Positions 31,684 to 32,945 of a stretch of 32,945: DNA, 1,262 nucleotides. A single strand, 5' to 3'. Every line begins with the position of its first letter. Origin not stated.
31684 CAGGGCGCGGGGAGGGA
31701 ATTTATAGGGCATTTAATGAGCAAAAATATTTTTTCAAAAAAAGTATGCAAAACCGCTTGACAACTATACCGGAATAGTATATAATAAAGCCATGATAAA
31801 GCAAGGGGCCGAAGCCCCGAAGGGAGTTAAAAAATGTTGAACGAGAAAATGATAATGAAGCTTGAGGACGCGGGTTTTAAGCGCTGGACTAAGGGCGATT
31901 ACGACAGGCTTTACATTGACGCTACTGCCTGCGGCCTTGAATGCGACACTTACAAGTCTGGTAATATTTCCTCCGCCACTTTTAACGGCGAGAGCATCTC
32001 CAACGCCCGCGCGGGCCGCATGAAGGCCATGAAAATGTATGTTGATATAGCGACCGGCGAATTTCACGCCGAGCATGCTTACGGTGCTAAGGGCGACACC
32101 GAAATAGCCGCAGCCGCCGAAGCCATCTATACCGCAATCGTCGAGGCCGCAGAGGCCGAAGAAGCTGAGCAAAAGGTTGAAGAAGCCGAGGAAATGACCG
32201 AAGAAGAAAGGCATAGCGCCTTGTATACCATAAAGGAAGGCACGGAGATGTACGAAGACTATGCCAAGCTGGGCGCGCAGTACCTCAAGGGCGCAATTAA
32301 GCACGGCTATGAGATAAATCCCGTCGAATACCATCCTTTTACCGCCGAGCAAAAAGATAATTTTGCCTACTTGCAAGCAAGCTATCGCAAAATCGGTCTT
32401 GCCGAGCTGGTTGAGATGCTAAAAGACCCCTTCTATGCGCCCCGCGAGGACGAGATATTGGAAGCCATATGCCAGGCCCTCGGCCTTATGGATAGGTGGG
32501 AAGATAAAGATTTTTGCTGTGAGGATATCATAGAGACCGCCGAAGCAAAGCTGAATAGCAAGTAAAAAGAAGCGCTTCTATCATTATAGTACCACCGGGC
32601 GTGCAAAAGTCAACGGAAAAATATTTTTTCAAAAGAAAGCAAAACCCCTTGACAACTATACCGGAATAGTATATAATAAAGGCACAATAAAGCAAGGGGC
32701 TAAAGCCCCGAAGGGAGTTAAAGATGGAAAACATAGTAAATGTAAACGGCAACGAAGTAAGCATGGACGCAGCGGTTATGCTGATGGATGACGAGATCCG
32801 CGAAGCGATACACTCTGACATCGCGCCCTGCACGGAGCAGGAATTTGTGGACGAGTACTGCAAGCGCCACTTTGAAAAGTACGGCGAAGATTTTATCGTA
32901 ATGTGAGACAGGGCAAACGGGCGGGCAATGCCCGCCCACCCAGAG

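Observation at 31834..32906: Paralogous family of strongly acidic small proteins: candidate DNA-mimic or (anti-)defence island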

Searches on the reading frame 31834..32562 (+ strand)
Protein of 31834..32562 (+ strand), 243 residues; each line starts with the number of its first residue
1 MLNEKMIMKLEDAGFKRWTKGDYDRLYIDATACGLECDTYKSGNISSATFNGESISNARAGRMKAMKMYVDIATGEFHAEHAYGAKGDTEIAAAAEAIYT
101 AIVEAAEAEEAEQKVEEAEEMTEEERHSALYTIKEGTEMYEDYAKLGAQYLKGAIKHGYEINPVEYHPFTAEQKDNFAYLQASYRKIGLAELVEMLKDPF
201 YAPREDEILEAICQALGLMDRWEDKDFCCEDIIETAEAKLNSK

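Call 9: search_protein_families(library=pfam, proteins=[window:31834-32562:+], max_evalue=1)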
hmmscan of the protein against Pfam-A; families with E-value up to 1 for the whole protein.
window:31834-32562:+ (243 aa): 1 family
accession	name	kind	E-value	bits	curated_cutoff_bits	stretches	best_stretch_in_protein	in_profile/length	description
PF16721.11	zf-H3C2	-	0.16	12.8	26.7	1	141-214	11-83/102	Zinc-finger like, probable DNA-binding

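Call 10: search_protein_families(library=phrogs, proteins=[window:31834-32562:+], max_evalue=1)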
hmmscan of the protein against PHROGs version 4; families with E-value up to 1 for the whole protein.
window:31834-32562:+ (243 aa): 3 families
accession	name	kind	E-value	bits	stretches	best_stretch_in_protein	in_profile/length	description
phrog_34763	-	unknown function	0.0059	17.6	1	87-165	68-145/171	-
phrog_17520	-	unknown function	0.046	14.8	1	157-181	4-28/72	-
phrog_35011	-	unknown function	0.12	12.8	1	178-217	200-239/264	-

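Call 13: search_solved_structures(query=window:31834-32562:+, max_evalue=10, show_alignments=2)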
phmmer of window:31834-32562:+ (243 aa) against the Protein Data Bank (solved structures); distinct sequences matched with E-value up to 10: 0.

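Call 18: find_homologous_proteins(query=window:31834-32562:+, max_evalue=0.01)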
Query window:31834-32562:+ (243 aa): 18 proteins with E <= 0.01 among 1171 candidates.
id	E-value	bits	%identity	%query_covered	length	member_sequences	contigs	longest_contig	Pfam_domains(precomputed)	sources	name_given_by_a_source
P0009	4.7e-156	535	100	100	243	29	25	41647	-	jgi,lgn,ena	jgi:hypothetical protein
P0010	9.0e-133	459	85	100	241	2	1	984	-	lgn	-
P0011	1.6e-61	226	95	36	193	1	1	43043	-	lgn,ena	-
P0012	1.5e-59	220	94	42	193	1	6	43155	-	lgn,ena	-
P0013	5.7e-59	218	93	42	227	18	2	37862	-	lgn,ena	-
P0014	1.1e-57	213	93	42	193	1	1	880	-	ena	-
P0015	3.8e-53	199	73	51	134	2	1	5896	-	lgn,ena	-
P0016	1.6e-24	105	64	33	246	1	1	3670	-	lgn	-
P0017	2.4e-24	104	65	33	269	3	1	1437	-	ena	-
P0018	2.7e-23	101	65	32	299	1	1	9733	-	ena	-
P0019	1.1e-21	96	48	49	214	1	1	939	-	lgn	-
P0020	1.1e-21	96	56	32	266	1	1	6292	-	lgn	-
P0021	4.6e-20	90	60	31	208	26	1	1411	PF22147.2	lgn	-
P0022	6.5e-20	90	59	31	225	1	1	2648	-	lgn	-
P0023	1.2e-19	89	49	44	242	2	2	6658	-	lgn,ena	-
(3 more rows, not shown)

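Call 24: find_encoding_contigs(protein=P0021, flank=5000, max_places=3)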
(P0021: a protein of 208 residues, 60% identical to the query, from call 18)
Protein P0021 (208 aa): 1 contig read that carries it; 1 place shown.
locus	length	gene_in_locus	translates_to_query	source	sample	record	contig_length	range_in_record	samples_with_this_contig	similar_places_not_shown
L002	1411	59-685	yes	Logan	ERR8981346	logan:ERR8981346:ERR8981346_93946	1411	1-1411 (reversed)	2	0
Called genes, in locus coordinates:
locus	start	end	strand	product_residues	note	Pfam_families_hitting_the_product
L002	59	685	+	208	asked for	PF22147:AcrIC5 (weak)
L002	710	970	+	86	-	PF22147:AcrIC5 (weak)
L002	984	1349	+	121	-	-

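Call 59: search_protein_families(library=ncbifam, proteins=[window:31834-32562:+], max_evalue=1)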
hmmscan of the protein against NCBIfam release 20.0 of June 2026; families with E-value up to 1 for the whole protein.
window:31834-32562:+ (243 aa): 0 families

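Call 60: predict_structure(alignment_id=A5)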
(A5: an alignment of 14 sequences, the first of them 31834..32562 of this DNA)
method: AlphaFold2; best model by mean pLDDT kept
length: 243 residues; sequences in the alignment: 14
mean_pLDDT: 72.0   pTM: 0.49
mean pLDDT of the five models: 72.0, 70.4, 69.7, 69.5, 68.7
residues with pLDDT >= 90: 87; 70-90: 61; 50-70: 33; < 50: 62
segments of 3 or more residues with pLDDT < 50: 125-186
pLDDT, mean of each block of 10 residues (from residue 1): 91 95 94 95 95 95 93 93 74 94 85 61 50 37 43 38 31 37 48 72 70 80 75 83 74
secondary structure, 60 per line:
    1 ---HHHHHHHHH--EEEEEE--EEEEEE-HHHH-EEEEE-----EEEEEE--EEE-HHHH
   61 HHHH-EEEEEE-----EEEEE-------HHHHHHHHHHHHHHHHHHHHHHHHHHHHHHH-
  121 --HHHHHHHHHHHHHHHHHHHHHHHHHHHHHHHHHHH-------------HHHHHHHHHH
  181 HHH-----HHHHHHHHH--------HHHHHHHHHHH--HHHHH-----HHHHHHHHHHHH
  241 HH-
elements in order: H4-12 E15-20 E23-28 H30-33 E35-39 E45-50 E53-55 H57-64 E66-71 E77-81 H89-119 H123-157 H171-183 H189-197 H206-216 H219-223 H229-242

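Call 63: fold_search(model_id=the predicted structure, library=pdb)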
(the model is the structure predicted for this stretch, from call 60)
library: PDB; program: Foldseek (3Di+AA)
matches with E <= 10: 224; with E <= 0.001: 0
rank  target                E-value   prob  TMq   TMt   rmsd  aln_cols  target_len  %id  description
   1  9f1d_Cu               1.1e+00  0.06  0.08  0.16  11.5        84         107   13  Mammalian quaternary complex of a translating 80S ribosome, NAC, MetAP1 and NatA/E-HYPK (released 2024-08-21)
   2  3tdg                  1.1e+00  0.03  0.12  0.13  20.3       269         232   10  Structural and functional characterization of Helicobacter pylori DsbG (released 2011-11-09)
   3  2k1s_MODEL_1_A        1.2e+00  0.18  0.12  0.19   9.3        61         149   15  Solution NMR structure of the folded C-terminal fragment of YiaD from Escherichia coli. Northeast Structural G (released 2008-05-13)
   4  6kcp_D                1.3e+00  0.09  0.11  0.28  13.8        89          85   16  Shuguo PWWP in complex with ssDNA (released 2020-07-01)
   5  6g8y                  1.5e+00  0.09  0.14  0.31  10.0        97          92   12  Crystal Structures of the Single PDZ Domains from GRASP65 and their Interaction with the Golgin GM130 (released 2019-04-24)
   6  4rxj                  1.5e+00  0.06  0.12  0.23  14.5       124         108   10  crystal structure of WHSC1L1-PWWP2 (released 2015-01-28)
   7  5o2r_v                1.6e+00  0.09  0.15  0.15  12.1       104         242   13  Cryo-EM structure of the proline-rich antimicrobial peptide Api137 bound to the terminating ribosome (released 2017-07-26)
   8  6gej_W                1.7e+00  0.03  0.08  0.05  15.1        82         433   10  Chromatin remodeller-nucleosome complex at 3.6 A resolution. (released 2018-10-17)
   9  9mtq_1w               1.8e+00  0.11  0.16  0.16  13.4        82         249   15  Crystal structure of the wild-type Thermus thermophilus 70S ribosome in complex with mRNA, A-site GGD-mutant Release  (released 2025-06-18)
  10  9d7r_2w               1.9e+00  0.12  0.16  0.16   8.4        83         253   13  Crystal structure of the wild-type Thermus thermophilus 70S ribosome in complex with Fva1 antimicrobial peptide, mRNA (released 2024-11-13)
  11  8rap_Z                1.9e+00  0.03  0.08  0.05  21.1       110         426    8  Structure of Sen1-ADP.BeF3 bound RNA Polymerase II pre-termination complex (released 2024-10-30)
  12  9mtq_2w               2.2e+00  0.08  0.15  0.15  10.7        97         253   12  Crystal structure of the wild-type Thermus thermophilus 70S ribosome in complex with mRNA, A-site GGD-mutant Release  (released 2025-06-18)
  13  5k36_A                2.3e+00  0.05  0.16  0.14  12.7       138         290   10  Structure of an eleven component nuclear RNA exosome complex bound to RNA (released 2016-11-02)
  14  9dmw_C                2.5e+00  0.21  0.12  0.09   5.8        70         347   11  CryoEM structures of yeast cytoplasmic dynein in the presence of ATP and Lis1. (released 2025-06-04)
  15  6kcp_A                2.5e+00  0.06  0.10  0.25  10.5       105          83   13  Shuguo PWWP in complex with ssDNA (released 2020-07-01)
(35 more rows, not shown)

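Call 72: search_protein_families(library=pfam, proteins=[L002:984-1346:+, L002:710-967:+], max_evalue=0.1)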
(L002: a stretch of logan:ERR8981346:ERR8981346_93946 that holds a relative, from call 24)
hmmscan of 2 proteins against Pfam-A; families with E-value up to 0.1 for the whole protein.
L002:984-1346:+ (121 aa): 6 families
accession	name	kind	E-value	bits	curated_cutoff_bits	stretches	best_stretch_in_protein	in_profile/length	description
PF01402.27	RHH_1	-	0.003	17.9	20.5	1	89-110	13-34/39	Ribbon-helix-helix protein, copG family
PF21983.2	NikA-like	-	0.0068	17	27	0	82-109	11-38/72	Mobilization protein NikA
PF19807.5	DUF6290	-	0.015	15.9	27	1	80-109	6-35/72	Family of unknown function (DUF6290)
PF08681.18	TacA1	-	0.053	13.9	21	0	78-105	2-29/80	Antitoxin TacA 1-like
PF17979.7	zf-CRD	-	0.068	13.9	26.3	0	71-116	72-117/158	Cysteine rich domain with multizinc binding regions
PF07878.17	RHH_5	-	0.094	12.9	26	0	90-109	16-35/43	CopG-like RHH_1 or ribbon-helix-helix domain, RHH_5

L002:710-967:+ (86 aa): 1 family
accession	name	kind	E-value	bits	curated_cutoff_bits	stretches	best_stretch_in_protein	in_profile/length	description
PF22147.1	AcrIC5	-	8.1e-06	26.3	27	1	32-77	4-43/53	Anti-CRISPR protein AcrIC5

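Call 98: fold_search(model_id=the predicted structure, library=viral)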
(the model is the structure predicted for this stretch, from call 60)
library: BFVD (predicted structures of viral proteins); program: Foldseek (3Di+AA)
matches with E <= 10: 490; with E <= 0.001: 4
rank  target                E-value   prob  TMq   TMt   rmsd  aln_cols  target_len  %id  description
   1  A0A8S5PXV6            2.5e-12  1.00  0.43  0.32  21.7       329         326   21  Uncharacterized protein [Podoviridae sp. ctFbF42]
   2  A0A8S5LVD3            2.1e-11  1.00  0.42  0.45  13.9       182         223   30  Uncharacterized protein [Podoviridae sp. ctc5632]
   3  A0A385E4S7            8.5e-05  1.00  0.30  0.60   3.7       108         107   18  (no name in the UniProt tables at hand)
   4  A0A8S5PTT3            4.1e-04  0.93  0.24  0.24  18.7       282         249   15  Uncharacterized protein [Siphoviridae sp. ctGuJ10]
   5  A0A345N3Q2            4.6e-02  0.97  0.23  0.39   6.7       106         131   21  (no name in the UniProt tables at hand)
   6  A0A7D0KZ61            1.1e-01  0.11  0.11  0.17  16.4       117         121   14  (no name in the UniProt tables at hand)
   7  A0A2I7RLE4            2.3e-01  0.13  0.12  0.19  15.7       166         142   11  (no name in the UniProt tables at hand)
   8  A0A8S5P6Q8            2.3e-01  0.07  0.13  0.09  19.9       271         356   10  Mono-ADP-ribosyltransferase C3 [Herelleviridae sp. cttEB8]
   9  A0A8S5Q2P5            2.5e-01  0.54  0.13  0.43   6.3        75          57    5  Uncharacterized protein [Siphoviridae sp. ctLqe90]
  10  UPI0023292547         2.5e-01  0.08  0.11  0.16  13.3       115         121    9  (no name look-up for this kind of identifier)
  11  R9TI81                2.8e-01  0.25  0.13  0.27  11.7        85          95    8  Uncharacterized protein [Vibrio phage nt-1]
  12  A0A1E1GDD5            3.0e-01  0.25  0.13  0.29  12.8       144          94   10  (no name in the UniProt tables at hand)
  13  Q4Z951                3.6e-01  0.14  0.13  0.25  17.8       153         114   13  ORF114 [Staphylococcus phage Twort (strain DSM 17442 / HER 48)]
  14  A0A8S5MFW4            3.8e-01  0.16  0.14  0.27  13.6       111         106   11  Uncharacterized protein [Siphoviridae sp. ctWuM9]
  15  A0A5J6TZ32            3.8e-01  0.14  0.08  0.33  14.6        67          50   16  (no name in the UniProt tables at hand)
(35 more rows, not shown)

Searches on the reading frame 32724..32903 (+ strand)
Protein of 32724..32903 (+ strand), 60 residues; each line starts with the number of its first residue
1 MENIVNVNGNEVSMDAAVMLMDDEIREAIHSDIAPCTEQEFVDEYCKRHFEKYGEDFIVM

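Call 9: search_protein_families(library=pfam, proteins=[window:32724-32903:+], max_evalue=1)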
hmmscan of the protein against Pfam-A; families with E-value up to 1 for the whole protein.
window:32724-32903:+ (60 aa): 1 family
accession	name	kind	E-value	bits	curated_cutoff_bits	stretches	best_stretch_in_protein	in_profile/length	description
PF22147.1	AcrIC5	-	3.1e-23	82.1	27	1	5-57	1-53/53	Anti-CRISPR protein AcrIC5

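Call 10: search_protein_families(library=phrogs, proteins=[window:32724-32903:+], max_evalue=1)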
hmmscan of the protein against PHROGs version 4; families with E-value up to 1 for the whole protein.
window:32724-32903:+ (60 aa): 0 families

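Call 11: search_solved_structures(query=window:32724-32903:+, max_evalue=1, show_alignments=2)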
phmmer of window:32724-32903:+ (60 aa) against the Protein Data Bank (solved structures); distinct sequences matched with E-value up to 1: 4.
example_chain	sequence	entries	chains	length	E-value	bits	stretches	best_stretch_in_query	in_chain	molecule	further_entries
7yhr_A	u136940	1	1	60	6.3e-10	42.1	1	5-59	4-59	Anti-CRISPR protein Type I-C5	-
8snb_8J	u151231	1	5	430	0.087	16.6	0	19-47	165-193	Tektin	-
3n8t_A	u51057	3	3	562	0.21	15.4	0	20-55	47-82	alpha-amylase, GH57 family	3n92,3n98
5wu7_A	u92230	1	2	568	0.79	13.6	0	29-55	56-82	Uncharacterized protein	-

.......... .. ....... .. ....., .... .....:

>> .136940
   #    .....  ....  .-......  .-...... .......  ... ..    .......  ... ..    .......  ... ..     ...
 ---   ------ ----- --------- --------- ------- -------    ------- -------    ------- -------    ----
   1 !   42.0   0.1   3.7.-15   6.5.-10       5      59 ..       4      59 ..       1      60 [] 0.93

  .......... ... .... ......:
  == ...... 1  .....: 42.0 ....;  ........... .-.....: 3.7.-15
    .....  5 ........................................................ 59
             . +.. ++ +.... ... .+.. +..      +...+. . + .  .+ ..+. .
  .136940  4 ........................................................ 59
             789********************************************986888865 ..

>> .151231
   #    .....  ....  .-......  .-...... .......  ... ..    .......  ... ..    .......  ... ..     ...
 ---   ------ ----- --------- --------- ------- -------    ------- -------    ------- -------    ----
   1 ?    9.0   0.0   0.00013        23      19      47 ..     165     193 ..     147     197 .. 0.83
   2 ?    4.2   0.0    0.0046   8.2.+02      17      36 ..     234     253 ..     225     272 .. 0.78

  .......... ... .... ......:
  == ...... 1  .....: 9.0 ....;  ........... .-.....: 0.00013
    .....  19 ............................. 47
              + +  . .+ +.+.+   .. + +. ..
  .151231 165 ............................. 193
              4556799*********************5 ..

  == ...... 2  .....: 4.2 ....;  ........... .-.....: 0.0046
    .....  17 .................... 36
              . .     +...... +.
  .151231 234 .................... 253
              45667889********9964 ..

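Call 59: search_protein_families(library=ncbifam, proteins=[window:32724-32903:+], max_evalue=1)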
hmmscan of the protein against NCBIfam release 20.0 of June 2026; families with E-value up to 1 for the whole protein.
window:32724-32903:+ (60 aa): 0 families

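Call 89: search_dna_similar(query=window:32724-32903:+, collection=phages, mode=protein, max_evalue=0.001, max_rows=25)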
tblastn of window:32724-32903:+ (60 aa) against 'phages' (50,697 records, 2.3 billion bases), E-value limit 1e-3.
Records with a match: 5; places in all: 5; records where one place covers at least 80% of the query: 5.
Best place of each record, by identity: 60-80% 1; <60% 4.
By first word of the organism name: Bacteriophage 3; Microviridae 1; Gokushovirus 1.
By host as written in the record: - 4; Homo sapiens 1.
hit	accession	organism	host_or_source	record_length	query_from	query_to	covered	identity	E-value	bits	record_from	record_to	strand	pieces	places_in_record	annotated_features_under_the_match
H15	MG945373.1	Microviridae sp.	pig feces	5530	4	59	93%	60.7%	6e-18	81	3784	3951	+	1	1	none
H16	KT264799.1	Gokushovirus WZ-2015a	Homo sapiens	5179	1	57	95%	55.2%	9e-13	66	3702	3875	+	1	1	none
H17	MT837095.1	Bacteriophage sp.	human fecal samples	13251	1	59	98%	50.8%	2e-13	67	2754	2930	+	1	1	record has no annotation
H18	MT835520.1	Bacteriophage sp.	human fecal samples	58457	1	55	92%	49.1%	3e-12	64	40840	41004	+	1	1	record has no annotation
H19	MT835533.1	Bacteriophage sp.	human fecal samples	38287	1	48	80%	45.8%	1e-6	48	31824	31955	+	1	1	record has no annotation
